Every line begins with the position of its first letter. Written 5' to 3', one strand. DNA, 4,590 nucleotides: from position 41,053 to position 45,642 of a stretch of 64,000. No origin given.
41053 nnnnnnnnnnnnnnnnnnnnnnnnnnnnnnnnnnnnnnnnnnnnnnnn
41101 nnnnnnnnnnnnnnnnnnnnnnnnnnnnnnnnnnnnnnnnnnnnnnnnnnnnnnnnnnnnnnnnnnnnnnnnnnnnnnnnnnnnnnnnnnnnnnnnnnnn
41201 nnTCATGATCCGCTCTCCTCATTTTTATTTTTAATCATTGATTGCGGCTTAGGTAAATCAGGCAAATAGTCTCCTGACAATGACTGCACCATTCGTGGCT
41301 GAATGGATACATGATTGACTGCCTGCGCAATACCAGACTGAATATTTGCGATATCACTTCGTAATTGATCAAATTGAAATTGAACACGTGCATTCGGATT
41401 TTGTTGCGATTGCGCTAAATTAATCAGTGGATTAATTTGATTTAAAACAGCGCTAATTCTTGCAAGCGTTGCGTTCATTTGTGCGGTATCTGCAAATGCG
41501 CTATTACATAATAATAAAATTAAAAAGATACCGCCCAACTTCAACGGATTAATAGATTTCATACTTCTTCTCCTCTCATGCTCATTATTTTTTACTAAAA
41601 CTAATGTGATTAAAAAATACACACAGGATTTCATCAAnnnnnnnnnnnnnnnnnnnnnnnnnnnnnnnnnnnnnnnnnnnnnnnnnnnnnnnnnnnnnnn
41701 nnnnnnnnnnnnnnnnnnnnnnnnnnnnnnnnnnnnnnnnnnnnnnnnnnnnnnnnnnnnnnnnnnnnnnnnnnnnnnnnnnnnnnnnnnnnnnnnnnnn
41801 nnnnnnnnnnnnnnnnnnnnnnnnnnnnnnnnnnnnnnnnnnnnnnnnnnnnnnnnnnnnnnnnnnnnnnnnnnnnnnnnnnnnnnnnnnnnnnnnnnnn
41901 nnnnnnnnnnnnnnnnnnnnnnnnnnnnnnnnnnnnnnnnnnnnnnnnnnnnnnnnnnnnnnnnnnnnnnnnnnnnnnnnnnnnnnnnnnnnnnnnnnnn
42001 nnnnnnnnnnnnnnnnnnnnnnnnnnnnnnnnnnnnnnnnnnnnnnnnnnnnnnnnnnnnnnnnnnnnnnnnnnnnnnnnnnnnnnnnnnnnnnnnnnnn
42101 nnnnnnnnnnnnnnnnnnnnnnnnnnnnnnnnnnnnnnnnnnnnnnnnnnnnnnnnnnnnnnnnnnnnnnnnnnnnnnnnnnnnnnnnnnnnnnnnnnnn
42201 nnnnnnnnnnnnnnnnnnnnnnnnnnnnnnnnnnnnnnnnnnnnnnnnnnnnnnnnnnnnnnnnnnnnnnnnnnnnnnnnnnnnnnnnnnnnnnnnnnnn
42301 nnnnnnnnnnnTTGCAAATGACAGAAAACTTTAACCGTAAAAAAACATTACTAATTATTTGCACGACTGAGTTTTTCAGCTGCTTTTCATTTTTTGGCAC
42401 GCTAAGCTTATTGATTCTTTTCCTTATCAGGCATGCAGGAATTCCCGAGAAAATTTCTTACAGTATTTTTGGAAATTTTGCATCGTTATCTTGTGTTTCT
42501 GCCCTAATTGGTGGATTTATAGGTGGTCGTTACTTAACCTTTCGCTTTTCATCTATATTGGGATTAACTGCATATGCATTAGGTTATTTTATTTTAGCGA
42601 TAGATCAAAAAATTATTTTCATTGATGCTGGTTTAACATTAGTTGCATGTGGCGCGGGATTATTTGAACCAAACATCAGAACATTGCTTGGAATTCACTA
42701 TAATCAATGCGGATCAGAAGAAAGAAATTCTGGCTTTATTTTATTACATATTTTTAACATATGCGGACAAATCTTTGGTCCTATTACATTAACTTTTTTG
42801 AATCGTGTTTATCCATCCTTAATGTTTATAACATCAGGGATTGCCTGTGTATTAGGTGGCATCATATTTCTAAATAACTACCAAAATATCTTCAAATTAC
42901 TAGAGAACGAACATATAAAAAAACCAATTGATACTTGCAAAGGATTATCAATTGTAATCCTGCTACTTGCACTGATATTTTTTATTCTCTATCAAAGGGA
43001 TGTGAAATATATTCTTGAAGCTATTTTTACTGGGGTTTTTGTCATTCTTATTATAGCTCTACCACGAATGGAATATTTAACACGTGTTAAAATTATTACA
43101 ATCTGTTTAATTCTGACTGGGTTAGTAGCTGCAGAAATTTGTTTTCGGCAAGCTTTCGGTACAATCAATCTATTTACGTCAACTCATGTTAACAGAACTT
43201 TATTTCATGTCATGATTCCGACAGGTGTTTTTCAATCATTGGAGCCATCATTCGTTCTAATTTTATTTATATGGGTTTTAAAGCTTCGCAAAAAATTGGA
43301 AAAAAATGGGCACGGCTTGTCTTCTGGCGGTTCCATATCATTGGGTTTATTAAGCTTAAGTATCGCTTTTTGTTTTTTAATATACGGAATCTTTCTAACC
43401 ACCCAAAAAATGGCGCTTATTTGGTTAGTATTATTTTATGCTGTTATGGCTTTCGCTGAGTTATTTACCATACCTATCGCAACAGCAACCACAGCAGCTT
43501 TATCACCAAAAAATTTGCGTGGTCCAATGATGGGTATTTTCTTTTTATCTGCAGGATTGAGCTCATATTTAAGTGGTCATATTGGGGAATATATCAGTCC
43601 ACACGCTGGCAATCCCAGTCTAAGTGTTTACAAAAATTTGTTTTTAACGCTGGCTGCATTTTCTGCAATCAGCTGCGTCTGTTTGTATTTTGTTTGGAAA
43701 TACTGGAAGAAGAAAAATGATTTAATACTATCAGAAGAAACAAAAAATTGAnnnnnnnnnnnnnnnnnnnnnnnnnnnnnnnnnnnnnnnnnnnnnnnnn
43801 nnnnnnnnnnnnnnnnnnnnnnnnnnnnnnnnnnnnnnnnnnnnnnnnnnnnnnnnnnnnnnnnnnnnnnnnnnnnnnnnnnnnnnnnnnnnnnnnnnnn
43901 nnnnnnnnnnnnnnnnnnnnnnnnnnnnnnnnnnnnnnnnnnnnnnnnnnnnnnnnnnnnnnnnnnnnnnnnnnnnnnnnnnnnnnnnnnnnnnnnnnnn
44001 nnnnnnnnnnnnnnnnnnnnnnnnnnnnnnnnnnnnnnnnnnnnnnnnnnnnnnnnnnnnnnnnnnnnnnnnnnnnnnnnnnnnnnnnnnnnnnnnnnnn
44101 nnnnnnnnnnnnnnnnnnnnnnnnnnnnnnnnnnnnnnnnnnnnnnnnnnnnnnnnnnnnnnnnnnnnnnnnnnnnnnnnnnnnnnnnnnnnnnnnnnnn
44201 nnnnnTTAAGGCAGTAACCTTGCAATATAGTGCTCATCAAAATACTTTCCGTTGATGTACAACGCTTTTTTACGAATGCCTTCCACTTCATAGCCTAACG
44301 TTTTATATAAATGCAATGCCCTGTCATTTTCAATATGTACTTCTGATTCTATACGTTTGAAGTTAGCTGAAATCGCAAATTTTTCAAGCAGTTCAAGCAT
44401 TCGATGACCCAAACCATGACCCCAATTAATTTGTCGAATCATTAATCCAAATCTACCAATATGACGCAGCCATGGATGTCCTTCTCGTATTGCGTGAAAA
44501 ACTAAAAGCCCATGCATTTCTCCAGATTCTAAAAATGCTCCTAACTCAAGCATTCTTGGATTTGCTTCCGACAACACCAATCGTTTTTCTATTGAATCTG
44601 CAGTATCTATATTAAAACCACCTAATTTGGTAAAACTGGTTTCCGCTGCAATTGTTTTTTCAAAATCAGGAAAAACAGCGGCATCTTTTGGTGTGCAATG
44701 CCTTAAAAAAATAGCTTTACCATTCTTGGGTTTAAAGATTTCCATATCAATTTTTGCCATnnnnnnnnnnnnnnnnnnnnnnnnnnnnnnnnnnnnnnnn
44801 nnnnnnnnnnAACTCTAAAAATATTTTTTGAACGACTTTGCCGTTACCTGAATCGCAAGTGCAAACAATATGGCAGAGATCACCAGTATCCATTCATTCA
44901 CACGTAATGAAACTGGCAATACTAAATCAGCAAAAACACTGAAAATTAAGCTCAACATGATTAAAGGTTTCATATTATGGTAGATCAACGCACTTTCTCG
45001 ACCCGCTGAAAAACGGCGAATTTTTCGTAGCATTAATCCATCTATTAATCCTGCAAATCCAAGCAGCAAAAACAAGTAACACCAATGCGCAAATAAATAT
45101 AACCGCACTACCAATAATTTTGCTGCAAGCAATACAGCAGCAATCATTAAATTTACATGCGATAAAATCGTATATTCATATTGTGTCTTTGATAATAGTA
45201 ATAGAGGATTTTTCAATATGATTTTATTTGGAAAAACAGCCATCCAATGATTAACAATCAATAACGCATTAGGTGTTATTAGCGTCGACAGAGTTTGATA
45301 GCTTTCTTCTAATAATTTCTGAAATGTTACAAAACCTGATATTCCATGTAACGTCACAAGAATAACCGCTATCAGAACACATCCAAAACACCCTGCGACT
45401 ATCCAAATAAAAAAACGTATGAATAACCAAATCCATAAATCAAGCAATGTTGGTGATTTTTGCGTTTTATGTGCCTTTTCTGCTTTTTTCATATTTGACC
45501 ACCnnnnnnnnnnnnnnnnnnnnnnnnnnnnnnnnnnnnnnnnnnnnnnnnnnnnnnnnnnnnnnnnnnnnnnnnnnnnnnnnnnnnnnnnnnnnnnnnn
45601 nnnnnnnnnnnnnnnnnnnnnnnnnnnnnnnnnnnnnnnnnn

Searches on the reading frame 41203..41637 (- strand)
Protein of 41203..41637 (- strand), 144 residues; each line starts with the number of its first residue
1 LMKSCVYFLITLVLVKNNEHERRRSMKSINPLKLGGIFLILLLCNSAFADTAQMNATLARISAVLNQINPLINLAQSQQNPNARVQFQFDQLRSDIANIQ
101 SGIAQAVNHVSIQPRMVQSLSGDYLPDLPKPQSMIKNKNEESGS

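Call 60: search_protein_families(library=ncbifam, proteins=[window:41203-41637:-], max_evalue=0.001)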
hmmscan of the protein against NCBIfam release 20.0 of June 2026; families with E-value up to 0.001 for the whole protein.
window:41203-41637:- (144 aa): 1 family
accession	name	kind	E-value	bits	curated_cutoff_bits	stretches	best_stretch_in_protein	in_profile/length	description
TIGR01690.2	ICE_RAQPRD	equivalog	3.9e-15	55.7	50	1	50-124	2-78/80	integrative conjugative element protein, RAQPRD family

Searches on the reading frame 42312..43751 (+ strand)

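Call 60: search_protein_families(library=ncbifam, proteins=[window:42312-43751:+], max_evalue=0.001)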
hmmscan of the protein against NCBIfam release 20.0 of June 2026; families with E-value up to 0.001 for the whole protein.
window:42312-43751:+ (479 aa): 5 families
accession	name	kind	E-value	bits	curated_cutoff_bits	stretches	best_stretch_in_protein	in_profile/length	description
TIGR00924.1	yjdL_sub1_fam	subfamily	1e-36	127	130.2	1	7-445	6-455/475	oligopeptide:H+ symporter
NF012006.0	PRK15462.1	subfamily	3.1e-33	115.2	623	1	10-465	8-480/493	dipeptide permease DtpD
NF007137.0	PRK09584.1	equivalog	3.1e-30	105.3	728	1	6-458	16-475/500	dipeptide/tripeptide permease DtpA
NF007575.0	PRK10207.1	equivalog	4.6e-23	81.7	856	1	9-450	12-464/489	dipeptide/tripeptide permease DtpB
TIGR00926.1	2A1704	subfamily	0.0002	19.9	821.6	1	12-151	4-150/671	oligopeptide:H+ symporter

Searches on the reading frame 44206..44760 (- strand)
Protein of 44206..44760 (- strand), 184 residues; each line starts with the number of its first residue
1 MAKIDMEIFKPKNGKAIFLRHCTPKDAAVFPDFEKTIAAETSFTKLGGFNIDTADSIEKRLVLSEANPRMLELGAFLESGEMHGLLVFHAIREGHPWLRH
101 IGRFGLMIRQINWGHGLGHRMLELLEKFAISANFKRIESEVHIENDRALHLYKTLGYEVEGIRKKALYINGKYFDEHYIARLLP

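Call 60: search_protein_families(library=ncbifam, proteins=[window:44206-44760:-], max_evalue=0.001)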
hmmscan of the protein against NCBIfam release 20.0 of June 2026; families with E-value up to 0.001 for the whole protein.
window:44206-44760:- (184 aa): 7 families
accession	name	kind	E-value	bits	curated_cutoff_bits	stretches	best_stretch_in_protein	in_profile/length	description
NF040503.1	resist_ArsN1a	equivalog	2.2e-09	37.3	170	1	100-183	76-159/159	arsinothricin resistance N-acetyltransferase ArsN1 family A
NF007527.0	PRK10140.1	equivalog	4.1e-09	36.5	236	1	95-182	73-161/162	N-acetyltransferase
NF011709.0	PRK15130.1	equivalog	1.5e-07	31.4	218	1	103-174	85-157/186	spermidine N1-acetyltransferase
TIGR01575.1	rimI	equivalog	1.8e-07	31.4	86.4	1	110-165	65-120/132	ribosomal protein S18-alanine N-acetyltransferase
TIGR03585.1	PseH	equivalog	3.4e-06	27.2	93.1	1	100-178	76-154/156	UDP-4-amino-4,6-dideoxy-N-acetyl-beta-L-altrosamine N-acetyltransferase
NF007539.0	PRK10151.1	equivalog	1.2e-05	25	184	1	77-183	73-176/179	50S ribosomal protein L7/L12-serine acetyltransferase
NF002959.0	PRK03624.1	equivalog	0.0002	21.1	124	1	111-160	83-132/147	GNAT family acetyltransferase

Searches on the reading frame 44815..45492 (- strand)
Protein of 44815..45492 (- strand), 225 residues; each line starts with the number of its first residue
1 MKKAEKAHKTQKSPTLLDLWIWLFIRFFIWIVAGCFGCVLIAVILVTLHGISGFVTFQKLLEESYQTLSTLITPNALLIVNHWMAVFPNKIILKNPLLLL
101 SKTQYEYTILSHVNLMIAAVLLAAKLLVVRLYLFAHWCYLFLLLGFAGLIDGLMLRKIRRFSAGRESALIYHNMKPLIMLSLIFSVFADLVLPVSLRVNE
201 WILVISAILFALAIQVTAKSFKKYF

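Call 60: search_protein_families(library=ncbifam, proteins=[window:44815-45492:-], max_evalue=0.001)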
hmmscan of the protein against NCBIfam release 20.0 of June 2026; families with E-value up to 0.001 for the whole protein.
window:44815-45492:- (225 aa): 1 family
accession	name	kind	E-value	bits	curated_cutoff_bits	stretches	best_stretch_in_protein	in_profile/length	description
TIGR03747.1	conj_TIGR03747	hypoth_equivalog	6.2e-24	84.9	138.5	1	104-224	113-232/233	TIGR03747 family integrating conjugative element membrane protein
